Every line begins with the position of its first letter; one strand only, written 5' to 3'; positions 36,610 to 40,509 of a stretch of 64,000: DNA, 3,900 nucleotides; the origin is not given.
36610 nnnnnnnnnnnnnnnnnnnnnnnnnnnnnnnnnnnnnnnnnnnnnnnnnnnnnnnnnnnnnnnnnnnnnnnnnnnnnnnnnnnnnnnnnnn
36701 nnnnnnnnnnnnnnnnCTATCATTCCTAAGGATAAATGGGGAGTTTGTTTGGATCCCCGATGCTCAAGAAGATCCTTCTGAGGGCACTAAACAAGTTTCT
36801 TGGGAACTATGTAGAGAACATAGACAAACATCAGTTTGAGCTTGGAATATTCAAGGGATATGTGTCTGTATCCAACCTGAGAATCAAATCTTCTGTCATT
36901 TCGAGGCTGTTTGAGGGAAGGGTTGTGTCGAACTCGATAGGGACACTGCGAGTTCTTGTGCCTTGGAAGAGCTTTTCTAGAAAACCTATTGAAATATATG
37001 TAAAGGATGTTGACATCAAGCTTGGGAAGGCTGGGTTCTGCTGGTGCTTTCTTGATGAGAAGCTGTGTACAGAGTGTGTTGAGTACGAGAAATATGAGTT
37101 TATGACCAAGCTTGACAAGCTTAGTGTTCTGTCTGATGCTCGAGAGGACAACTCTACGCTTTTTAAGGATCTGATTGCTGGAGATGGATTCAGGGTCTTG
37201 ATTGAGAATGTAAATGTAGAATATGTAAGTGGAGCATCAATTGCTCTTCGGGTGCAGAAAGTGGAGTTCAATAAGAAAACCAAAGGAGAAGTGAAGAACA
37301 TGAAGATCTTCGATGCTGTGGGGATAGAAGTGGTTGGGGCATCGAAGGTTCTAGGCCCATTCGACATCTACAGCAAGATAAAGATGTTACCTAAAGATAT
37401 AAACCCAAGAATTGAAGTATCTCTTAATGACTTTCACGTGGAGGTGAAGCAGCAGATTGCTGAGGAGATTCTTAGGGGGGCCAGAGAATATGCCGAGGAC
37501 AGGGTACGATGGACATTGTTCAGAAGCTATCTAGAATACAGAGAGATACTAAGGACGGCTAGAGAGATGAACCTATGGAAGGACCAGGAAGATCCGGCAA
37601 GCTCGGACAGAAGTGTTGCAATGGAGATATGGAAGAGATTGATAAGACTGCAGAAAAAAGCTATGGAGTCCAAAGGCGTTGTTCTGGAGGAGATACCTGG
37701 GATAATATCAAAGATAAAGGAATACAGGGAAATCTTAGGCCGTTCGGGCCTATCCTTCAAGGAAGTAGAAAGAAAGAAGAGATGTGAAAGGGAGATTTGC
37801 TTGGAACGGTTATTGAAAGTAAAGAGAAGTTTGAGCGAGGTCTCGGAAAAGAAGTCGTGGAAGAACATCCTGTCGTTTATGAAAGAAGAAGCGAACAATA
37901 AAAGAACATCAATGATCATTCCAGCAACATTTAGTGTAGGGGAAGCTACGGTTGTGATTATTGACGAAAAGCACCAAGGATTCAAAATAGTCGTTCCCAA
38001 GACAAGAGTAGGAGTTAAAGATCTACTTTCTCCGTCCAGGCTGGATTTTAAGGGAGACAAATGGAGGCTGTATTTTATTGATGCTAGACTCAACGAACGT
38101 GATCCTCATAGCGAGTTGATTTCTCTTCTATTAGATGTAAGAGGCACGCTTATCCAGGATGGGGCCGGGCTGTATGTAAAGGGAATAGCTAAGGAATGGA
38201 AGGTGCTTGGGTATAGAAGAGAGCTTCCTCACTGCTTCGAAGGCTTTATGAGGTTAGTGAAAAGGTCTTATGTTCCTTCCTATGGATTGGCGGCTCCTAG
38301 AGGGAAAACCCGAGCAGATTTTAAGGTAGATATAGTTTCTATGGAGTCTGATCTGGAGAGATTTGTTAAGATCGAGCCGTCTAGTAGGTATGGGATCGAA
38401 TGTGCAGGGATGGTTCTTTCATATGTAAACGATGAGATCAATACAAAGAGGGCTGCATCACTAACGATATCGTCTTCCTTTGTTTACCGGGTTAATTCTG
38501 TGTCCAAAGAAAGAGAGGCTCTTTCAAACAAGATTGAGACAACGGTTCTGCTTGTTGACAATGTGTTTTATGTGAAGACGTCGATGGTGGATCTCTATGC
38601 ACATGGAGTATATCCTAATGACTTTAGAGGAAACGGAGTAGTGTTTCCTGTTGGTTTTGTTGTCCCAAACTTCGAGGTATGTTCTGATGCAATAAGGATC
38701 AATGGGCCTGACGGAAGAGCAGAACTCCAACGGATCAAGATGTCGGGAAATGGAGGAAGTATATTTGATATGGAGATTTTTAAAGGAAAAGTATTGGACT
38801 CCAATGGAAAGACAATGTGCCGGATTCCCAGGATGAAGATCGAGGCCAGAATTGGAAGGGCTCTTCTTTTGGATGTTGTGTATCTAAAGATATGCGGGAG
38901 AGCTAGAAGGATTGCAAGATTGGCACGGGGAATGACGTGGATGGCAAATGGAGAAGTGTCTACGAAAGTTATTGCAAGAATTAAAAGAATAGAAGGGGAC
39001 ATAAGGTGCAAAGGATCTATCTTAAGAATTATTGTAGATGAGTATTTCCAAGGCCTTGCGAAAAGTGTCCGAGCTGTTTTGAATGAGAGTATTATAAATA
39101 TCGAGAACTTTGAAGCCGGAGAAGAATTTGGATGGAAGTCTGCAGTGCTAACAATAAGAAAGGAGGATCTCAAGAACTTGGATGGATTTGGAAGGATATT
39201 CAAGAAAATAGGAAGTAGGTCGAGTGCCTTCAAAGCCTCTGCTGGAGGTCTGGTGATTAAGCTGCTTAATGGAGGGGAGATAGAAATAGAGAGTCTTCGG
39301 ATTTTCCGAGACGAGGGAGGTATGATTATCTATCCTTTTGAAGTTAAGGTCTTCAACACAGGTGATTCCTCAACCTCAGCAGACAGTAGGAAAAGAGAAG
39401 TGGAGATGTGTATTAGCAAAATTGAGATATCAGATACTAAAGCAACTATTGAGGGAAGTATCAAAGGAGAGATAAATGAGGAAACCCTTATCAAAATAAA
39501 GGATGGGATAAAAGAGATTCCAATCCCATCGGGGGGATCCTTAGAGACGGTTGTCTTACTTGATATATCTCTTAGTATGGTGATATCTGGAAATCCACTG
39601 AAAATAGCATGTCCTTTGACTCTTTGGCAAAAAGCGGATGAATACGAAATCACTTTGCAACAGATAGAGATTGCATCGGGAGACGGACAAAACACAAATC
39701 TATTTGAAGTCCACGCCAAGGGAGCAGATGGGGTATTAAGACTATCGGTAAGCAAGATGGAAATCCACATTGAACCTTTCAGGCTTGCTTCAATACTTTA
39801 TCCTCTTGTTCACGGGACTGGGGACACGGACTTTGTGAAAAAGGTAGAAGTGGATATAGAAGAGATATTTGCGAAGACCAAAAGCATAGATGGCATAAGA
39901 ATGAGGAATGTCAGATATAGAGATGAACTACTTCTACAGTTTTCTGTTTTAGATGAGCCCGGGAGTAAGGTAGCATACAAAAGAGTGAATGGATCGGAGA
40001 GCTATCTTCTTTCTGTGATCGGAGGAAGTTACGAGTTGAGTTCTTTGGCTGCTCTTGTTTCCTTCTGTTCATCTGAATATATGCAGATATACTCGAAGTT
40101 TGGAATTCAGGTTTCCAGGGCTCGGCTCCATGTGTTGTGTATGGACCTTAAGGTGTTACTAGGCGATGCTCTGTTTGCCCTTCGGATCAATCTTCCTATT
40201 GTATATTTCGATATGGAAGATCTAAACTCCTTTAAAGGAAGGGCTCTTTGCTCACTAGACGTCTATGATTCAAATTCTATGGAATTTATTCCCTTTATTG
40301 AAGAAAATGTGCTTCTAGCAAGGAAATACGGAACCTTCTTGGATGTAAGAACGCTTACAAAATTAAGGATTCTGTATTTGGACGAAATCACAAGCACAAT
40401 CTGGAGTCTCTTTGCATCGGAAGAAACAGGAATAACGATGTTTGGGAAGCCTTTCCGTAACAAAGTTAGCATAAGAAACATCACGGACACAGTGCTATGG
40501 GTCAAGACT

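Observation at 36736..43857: Retained but shrunken VPS13 (2373 aa) in a minimal genome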

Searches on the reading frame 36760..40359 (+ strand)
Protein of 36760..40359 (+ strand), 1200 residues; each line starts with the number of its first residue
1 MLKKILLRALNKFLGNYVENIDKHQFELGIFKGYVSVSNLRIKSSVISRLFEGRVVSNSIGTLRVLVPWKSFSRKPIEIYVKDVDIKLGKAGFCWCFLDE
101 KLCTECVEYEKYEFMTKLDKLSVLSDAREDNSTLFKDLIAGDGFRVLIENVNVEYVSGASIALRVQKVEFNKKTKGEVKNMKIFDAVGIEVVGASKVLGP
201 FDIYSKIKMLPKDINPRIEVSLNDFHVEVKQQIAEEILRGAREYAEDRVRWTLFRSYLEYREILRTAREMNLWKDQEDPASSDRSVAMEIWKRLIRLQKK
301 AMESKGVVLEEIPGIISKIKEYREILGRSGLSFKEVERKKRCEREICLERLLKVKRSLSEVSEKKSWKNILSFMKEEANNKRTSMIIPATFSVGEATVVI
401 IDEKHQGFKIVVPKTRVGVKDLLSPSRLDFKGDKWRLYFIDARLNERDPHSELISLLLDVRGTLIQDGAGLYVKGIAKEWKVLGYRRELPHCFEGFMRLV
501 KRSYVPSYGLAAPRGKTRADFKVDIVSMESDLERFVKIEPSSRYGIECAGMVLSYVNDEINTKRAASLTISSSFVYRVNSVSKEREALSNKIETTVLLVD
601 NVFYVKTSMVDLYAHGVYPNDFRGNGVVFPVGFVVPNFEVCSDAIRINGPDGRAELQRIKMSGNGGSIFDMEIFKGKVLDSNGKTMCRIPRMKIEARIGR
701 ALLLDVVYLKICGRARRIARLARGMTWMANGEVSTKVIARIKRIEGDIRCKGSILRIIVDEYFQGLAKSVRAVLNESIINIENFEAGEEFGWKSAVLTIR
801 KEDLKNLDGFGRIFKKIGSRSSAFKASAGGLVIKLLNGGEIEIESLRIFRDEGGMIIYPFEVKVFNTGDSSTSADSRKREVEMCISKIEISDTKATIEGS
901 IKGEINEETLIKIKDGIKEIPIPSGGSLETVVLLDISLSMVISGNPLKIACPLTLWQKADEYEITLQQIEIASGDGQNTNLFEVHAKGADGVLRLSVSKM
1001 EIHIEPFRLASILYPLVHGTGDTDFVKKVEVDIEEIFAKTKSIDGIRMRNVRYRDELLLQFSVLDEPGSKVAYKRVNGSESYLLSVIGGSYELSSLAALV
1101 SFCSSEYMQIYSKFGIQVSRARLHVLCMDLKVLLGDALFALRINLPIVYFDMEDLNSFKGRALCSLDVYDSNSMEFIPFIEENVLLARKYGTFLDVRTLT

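Call 47: predict_structure(alignment_id=A5)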
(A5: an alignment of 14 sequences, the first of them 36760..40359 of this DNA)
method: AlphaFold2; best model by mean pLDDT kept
length: 1200 residues; sequences in the alignment: 14
mean_pLDDT: 59.1   pTM: 0.34
mean pLDDT of the five models: 59.1, 57.2, 51.8, 50.4, 48.8
residues with pLDDT >= 90: 1; 70-90: 391; 50-70: 372; < 50: 436
segments of 3 or more residues with pLDDT < 50: 91-102, 104-138, 195-198, 212-214, 224-255, 268-282, 298-313, 359-387, 505-512, 534-540, 601-651, 663-669, 685-740, 818-820, 870-875, 923-925, 1018-1025, 1075-1149, 1155-1159, 1161-1186, 1188-1200
pLDDT, mean of each block of 10 residues (from residue 1): 61 70 66 74 66 69 78 69 75 37 45 42 35 45 71 65 75 54 72 53 65 52 41 38 38 48 52 40 48 50 38 57 68 75 66 51 33 36 45 73 75 77 69 84 70 82 76 85 62 61 49 66 80 48 69 77 69 66 58 56 44 30 32 34 42 52 47 55 49 39 24 29 33 32 64 75 76 84 80 83 66 54 74 72 82 80 68 52 84 83 74 60 58 84 71 81 83 79 83 82 69 51 53 81 69 70 56 47 39 46 44 39 39 36 45 48 45 40 42 39
secondary structure, 60 per line:
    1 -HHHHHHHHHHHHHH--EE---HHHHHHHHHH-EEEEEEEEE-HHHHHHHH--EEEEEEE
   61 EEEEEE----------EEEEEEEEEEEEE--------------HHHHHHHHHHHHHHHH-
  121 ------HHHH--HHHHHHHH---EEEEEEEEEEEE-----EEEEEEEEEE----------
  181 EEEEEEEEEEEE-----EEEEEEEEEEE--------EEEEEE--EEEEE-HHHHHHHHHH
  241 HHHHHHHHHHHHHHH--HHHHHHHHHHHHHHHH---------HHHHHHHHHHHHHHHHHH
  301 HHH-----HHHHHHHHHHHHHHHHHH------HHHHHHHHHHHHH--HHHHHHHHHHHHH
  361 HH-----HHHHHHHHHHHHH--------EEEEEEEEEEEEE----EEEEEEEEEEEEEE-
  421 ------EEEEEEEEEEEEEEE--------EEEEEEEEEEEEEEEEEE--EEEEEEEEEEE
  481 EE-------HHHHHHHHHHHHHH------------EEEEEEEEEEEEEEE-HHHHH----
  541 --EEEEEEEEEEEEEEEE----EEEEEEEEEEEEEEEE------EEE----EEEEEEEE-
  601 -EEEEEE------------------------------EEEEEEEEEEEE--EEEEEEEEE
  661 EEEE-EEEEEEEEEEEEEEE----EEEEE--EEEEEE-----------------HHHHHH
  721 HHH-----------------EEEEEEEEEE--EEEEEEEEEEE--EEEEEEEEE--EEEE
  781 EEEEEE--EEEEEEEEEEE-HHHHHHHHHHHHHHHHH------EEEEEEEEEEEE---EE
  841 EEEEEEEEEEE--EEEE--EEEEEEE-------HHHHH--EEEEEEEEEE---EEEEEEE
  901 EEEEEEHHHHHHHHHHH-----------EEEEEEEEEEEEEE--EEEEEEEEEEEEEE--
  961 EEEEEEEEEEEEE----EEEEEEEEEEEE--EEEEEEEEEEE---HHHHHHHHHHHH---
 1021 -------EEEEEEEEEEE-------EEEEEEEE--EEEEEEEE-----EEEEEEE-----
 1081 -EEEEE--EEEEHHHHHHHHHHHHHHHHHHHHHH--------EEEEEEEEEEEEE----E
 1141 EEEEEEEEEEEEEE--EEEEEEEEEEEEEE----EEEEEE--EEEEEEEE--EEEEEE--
elements in order (helices of 4 or more, strands of 3 or more residues): H2-15 H23-32 E34-42 H44-51 E54-66 E77-89 H104-119 H127-130 H133-140 E144-155 E161-170 E181-192 E198-208 E217-222 E225-229 H231-255 H258-273 H283-303 H309-326 H333-345 H348-362 H368-380 E389-401 E406-419 E427-441 E450-467 E470-482 H490-503 E516-530 H532-536 E543-558 E563-578 E585-587 E592-599 E602-607 E638-649 E652-664 E666-680 E685-689 E692-697 H715-723 E741-750 E753-763 E766-774 E777-786 E789-799 H801-817 E824-835 E839-851 E854-857 E860-866 H874-878 E881-890 E894-906 H907-917 E929-942 E945-958 E961-973 E978-989 E992-1002 H1006-1017 E1028-1038 E1046-1053 E1056-1063 E1069-1075 E1082-1086 E1089-1092 H1093-1114 E1123-1135 E1140-1154 E1157-1170 E1175-1180 E1183-1190 E1193-1198

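Call 52: fold_search(model_id=the predicted structure, library=pdb)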
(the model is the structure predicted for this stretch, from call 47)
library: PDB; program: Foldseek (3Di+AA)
matches with E <= 10: 618; with E <= 0.001: 14
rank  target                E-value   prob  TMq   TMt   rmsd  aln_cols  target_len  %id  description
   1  9cap_A                3.1e-15  1.00  0.15  0.13  43.0      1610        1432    6  Structure of the LPD-3 complex (released 2025-04-23)
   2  6cbc_B                5.4e-07  1.00  0.13  0.50  14.8       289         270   16  Crystal structure of an N-terminal fragment of Vps13. (released 2018-08-08)
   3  6a9j_A                6.9e-07  1.00  0.11  0.34  12.4       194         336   19  Crystal structure of the PE-bound N-terminal domain of Atg2 (released 2019-03-20)
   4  6a9e_A                1.2e-06  1.00  0.11  0.34  11.9       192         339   18  Crystal structure of the N-terminal domain of Atg2 (released 2019-03-20)
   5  6a9e_B                4.2e-06  1.00  0.11  0.34  12.0       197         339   18  Crystal structure of the N-terminal domain of Atg2 (released 2019-03-20)
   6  6a9j_B                5.4e-06  1.00  0.11  0.34  12.1       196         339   16  Crystal structure of the PE-bound N-terminal domain of Atg2 (released 2019-03-20)
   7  6cbc_A                1.0e-05  1.00  0.12  0.49  13.5       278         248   14  Crystal structure of an N-terminal fragment of Vps13. (released 2018-08-08)
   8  9mx1_A                1.1e-05  0.99  0.08  0.05  17.2       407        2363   10  Clostridioides difficile Toxin A with mCDIFA-248-25 Fab (released 2025-07-09)
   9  8jb5                  9.9e-05  0.91  0.07  0.04  18.2       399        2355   11  The cryo-EM structure of Paeniclostridium sordellii lethal toxin (TcsL) (released 2023-12-13)
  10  9xdc_B                1.1e-04  0.99  0.08  0.20  23.2       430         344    7  TamAB hybrid barrel state (released 2026-01-28)
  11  6zqd_UQ               1.1e-04  0.44  0.06  0.08  30.2       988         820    9  Cryo-EM structure of the 90S pre-ribosome from Saccharomyces cerevisiae, state Post-A1 (released 2020-09-23)
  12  9nfu_A                3.0e-04  0.80  0.07  0.05  18.0       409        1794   10  CryoEM Structure of De Novo Antibody Fragment scFv 6 with C. difficile Toxin B (TcdB) (released 2025-11-12)
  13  6u42_5L               5.8e-04  0.30  0.07  0.10  26.1       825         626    7  Natively decorated ciliary doublet microtubule (released 2019-11-13)
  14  8qen                  6.4e-04  0.66  0.06  0.04  20.0       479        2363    9  cryo-EM structure of apo Clostridioides difficile toxin B (released 2024-03-20)
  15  6zqa_UQ               1.1e-03  0.25  0.07  0.09  29.3       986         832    9  Cryo-EM structure of the 90S pre-ribosome from Saccharomyces cerevisiae, state A (Poly-Ala) (released 2020-09-23)
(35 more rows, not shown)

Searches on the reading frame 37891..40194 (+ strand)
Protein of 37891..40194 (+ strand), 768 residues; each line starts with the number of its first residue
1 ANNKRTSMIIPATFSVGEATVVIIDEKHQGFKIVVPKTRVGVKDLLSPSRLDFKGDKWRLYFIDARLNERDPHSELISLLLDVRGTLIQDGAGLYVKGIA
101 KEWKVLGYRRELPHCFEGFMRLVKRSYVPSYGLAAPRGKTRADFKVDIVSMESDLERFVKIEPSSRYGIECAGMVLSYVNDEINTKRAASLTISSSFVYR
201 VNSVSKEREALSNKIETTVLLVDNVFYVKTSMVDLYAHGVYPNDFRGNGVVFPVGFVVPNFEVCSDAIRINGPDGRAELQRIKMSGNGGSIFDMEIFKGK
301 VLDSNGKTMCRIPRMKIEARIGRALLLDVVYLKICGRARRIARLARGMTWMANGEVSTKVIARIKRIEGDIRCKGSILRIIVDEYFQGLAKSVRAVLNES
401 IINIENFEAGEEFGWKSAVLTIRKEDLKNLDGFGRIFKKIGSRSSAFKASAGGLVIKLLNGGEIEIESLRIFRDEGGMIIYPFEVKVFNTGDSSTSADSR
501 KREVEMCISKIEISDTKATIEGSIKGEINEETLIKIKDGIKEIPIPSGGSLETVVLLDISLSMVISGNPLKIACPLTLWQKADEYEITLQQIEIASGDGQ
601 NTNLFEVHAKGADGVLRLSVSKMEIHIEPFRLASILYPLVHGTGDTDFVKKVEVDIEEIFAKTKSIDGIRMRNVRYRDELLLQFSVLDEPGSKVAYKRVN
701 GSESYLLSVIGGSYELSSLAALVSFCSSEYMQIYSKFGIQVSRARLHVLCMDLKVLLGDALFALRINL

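Call 58: search_protein_representatives(protein=window:37891-40194:+)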
Query: 768 residues. Proteins with E-value up to 0.001 (for the whole library): 5; up to 1e-10: 4; up to 1e-30: 4. The best 5 are listed.
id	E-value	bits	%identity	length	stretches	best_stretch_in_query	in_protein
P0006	4.8e-172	590.3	41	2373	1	4-768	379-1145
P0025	2.0e-82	294.0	28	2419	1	4-757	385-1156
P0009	2.4e-73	264.0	29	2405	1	22-718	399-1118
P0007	1.1e-48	182.4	26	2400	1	17-754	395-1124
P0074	7.5e-04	34.3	42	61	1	234-295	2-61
